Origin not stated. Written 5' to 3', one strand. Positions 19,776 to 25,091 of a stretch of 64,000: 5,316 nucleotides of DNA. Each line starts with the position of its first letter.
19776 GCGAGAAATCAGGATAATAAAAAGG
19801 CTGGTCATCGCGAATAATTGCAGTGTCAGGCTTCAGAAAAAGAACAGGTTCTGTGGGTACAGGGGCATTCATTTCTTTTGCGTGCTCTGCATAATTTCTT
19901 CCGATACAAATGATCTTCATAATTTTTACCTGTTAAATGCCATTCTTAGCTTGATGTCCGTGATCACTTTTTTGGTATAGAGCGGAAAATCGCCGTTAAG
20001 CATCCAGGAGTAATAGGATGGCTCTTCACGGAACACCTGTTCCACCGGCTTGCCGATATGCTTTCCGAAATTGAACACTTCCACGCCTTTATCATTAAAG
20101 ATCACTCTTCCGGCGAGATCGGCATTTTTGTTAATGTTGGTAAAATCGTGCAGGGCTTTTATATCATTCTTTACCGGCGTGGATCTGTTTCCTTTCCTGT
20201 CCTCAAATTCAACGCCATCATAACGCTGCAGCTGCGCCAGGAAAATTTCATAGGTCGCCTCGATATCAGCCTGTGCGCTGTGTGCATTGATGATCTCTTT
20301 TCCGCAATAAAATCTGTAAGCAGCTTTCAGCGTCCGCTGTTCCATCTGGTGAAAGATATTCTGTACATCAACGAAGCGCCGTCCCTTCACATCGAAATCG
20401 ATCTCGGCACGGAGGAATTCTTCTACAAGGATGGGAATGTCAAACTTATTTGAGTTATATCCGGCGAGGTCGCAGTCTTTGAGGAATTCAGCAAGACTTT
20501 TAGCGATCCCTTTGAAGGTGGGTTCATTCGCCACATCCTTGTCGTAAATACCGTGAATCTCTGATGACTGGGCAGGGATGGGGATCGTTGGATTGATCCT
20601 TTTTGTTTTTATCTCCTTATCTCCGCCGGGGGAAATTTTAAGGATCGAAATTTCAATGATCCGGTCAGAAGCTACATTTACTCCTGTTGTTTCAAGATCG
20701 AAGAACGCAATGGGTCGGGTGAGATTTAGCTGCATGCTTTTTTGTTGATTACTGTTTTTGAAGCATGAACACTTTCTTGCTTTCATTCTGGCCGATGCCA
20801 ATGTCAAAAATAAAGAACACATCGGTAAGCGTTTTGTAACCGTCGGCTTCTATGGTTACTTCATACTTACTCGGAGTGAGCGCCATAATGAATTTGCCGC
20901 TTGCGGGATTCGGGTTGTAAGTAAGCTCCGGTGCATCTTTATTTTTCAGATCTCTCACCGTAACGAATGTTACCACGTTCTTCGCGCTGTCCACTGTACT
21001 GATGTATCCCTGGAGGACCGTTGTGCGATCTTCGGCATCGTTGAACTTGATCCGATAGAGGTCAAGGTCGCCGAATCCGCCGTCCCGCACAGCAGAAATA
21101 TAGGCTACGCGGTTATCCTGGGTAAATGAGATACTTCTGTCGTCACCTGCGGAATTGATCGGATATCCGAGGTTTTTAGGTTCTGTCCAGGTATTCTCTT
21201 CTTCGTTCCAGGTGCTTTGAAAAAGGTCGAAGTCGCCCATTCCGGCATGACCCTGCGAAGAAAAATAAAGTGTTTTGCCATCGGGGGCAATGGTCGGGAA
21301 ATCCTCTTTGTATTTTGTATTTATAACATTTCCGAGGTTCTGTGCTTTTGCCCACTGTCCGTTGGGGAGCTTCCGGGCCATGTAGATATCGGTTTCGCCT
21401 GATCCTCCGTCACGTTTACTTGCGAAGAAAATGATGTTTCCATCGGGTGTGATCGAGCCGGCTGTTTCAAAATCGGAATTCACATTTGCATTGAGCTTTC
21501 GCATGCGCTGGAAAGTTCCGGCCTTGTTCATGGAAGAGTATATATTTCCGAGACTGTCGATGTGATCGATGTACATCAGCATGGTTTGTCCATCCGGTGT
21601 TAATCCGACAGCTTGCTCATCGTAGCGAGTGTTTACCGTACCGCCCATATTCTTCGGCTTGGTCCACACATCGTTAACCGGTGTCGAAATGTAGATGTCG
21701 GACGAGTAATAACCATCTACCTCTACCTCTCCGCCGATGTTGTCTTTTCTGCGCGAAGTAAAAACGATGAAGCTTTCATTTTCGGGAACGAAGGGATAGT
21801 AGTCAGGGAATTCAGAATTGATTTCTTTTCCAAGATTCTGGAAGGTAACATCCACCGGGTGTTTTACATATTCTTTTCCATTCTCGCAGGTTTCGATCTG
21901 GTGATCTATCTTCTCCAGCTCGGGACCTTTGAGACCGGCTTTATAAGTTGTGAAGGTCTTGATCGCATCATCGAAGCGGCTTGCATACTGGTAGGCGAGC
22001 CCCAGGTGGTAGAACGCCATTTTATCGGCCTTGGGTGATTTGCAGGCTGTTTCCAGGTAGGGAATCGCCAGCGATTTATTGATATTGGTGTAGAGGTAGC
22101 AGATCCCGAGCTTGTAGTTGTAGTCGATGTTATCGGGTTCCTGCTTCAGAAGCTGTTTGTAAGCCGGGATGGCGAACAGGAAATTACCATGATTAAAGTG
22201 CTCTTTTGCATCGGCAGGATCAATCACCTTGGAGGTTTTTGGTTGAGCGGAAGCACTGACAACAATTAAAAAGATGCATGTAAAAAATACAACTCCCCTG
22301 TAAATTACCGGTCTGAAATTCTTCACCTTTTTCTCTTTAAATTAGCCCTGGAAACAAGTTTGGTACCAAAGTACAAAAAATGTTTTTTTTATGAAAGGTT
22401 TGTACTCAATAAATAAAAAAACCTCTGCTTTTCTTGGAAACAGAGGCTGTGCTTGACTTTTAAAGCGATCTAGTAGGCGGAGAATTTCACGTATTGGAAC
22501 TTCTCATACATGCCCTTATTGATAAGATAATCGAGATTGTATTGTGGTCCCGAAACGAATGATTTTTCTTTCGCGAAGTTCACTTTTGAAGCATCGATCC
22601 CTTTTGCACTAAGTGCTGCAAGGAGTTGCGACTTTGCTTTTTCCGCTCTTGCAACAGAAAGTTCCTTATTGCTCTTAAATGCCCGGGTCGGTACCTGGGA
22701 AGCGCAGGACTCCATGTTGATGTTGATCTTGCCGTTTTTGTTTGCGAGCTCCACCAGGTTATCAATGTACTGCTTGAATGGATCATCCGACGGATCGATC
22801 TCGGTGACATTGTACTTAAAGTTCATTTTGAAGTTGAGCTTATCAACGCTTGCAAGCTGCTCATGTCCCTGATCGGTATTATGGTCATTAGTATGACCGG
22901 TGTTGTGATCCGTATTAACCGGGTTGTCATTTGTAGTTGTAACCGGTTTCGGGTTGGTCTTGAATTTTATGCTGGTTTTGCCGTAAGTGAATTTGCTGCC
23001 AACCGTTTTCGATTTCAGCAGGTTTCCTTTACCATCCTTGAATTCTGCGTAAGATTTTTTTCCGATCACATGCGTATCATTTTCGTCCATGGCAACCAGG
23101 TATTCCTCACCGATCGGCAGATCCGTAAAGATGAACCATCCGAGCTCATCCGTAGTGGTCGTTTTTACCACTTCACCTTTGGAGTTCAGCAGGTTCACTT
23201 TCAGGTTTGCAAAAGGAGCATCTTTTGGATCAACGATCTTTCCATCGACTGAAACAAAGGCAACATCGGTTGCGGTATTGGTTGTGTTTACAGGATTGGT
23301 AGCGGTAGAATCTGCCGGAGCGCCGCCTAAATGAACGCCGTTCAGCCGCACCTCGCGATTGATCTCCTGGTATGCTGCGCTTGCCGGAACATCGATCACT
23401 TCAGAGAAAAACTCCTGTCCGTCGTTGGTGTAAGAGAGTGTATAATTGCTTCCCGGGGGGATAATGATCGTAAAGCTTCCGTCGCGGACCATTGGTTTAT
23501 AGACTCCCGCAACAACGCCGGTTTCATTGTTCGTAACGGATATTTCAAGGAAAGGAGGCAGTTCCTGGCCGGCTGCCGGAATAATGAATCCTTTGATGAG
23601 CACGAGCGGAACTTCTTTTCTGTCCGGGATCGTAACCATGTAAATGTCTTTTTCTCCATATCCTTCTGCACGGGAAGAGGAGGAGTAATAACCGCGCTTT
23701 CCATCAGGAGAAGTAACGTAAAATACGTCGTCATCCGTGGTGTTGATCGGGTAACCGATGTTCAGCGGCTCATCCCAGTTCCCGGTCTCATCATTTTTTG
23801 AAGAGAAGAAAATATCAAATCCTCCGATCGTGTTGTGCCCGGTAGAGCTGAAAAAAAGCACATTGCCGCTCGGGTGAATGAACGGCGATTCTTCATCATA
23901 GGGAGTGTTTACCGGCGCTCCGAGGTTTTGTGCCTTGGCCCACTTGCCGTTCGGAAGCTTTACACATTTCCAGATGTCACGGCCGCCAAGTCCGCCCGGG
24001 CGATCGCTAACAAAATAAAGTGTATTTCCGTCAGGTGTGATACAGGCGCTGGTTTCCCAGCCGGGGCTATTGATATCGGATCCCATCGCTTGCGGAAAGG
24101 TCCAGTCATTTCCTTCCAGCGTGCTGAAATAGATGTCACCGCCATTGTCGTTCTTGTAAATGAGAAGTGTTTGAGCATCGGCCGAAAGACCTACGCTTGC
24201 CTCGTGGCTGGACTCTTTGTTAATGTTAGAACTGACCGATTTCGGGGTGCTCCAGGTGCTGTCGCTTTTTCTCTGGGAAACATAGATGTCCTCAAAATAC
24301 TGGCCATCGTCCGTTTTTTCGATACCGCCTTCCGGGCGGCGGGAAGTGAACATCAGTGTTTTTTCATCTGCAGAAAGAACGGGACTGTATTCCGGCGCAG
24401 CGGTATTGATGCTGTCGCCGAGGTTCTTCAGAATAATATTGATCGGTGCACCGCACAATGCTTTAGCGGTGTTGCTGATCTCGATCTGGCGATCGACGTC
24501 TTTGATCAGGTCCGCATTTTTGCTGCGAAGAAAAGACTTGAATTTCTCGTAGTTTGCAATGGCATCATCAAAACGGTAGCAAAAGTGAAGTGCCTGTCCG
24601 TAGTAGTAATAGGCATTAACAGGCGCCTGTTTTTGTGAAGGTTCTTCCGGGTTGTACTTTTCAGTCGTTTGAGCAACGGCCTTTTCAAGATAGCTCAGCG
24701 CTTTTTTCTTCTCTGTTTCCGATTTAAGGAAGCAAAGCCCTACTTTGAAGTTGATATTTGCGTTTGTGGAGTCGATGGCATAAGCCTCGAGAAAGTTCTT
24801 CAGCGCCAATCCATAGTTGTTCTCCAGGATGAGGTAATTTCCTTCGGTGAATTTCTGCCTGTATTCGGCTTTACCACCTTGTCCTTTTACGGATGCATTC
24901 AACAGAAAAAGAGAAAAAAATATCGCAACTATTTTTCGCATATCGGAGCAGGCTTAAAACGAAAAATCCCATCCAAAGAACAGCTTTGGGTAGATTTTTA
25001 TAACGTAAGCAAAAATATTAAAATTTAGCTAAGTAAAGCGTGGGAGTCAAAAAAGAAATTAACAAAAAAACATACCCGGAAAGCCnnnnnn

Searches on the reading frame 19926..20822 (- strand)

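Call 70: search_protein_families(library=pfam, proteins=[window:19926-20822:-], max_evalue=0.0001)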
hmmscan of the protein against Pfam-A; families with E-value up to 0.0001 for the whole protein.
window:19926-20822:- (298 aa): 3 families
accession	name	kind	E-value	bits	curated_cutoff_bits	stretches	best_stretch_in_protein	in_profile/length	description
PF00929.31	RNase_T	-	3.4e-23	83.4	24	1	40-194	2-164/164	Exonuclease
PF20600.3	ExoX-like_C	-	7e-08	32.2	26.5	1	250-276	1-27/30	Exodeoxyribonuclease X-like C-terminal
PF13482.12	RNase_H_2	-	1.5e-05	25.4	22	0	39-161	1-100/165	RNase_H superfamily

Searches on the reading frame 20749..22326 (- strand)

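Call 70: search_protein_families(library=pfam, proteins=[window:20749-22326:-], max_evalue=0.0001)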
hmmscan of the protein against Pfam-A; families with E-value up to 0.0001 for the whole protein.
window:20749-22326:- (525 aa): 2 families
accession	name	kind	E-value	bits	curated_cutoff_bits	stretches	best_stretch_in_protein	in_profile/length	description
PF07676.18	PD40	-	2e-22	79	20.9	2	332-369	2-37/38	WD40-like Beta Propeller Repeat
PF13432.12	TPR_16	-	1e-05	26.3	32.7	0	40-95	4-58/65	Tetratricopeptide repeat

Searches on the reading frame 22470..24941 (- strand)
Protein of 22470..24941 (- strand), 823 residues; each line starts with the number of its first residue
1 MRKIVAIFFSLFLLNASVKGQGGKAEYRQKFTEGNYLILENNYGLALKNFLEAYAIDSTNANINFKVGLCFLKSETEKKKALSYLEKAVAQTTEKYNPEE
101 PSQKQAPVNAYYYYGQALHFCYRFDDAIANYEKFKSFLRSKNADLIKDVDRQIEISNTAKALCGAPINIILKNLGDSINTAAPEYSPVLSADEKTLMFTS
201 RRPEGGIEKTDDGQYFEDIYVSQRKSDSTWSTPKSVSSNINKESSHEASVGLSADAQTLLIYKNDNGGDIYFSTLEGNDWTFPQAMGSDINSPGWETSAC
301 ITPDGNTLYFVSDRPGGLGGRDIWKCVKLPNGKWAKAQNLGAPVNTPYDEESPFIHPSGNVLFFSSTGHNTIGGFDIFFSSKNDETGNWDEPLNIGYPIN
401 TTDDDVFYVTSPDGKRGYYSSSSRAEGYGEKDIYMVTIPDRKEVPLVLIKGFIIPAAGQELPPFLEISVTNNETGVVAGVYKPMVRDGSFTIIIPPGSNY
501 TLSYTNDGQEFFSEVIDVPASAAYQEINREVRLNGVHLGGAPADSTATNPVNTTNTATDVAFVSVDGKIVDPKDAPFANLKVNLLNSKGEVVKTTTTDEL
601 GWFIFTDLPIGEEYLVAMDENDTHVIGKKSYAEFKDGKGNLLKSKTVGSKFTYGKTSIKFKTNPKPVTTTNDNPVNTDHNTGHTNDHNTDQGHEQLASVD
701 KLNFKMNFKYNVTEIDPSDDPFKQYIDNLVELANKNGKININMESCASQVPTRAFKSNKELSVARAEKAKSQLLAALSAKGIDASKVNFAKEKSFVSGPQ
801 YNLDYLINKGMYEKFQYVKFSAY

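Call 27: search_protein_families(library=pfam, proteins=[window:22470-24941:-], max_evalue=0.001)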
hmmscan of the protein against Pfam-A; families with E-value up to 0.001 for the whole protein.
window:22470-24941:- (823 aa): 3 families
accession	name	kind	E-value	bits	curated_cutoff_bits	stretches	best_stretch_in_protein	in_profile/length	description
PF07676.18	PD40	-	1.5e-24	85.7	20.9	3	287-324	2-37/38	WD40-like Beta Propeller Repeat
PF13620.12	CarboxypepD_reg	-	1.3e-11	45.1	32.3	1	564-614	1-51/82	Carboxypeptidase regulatory-like domain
PF17210.9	SdrD_B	-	1.5e-06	28.8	29.7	1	569-628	16-74/112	SdrD B-like domain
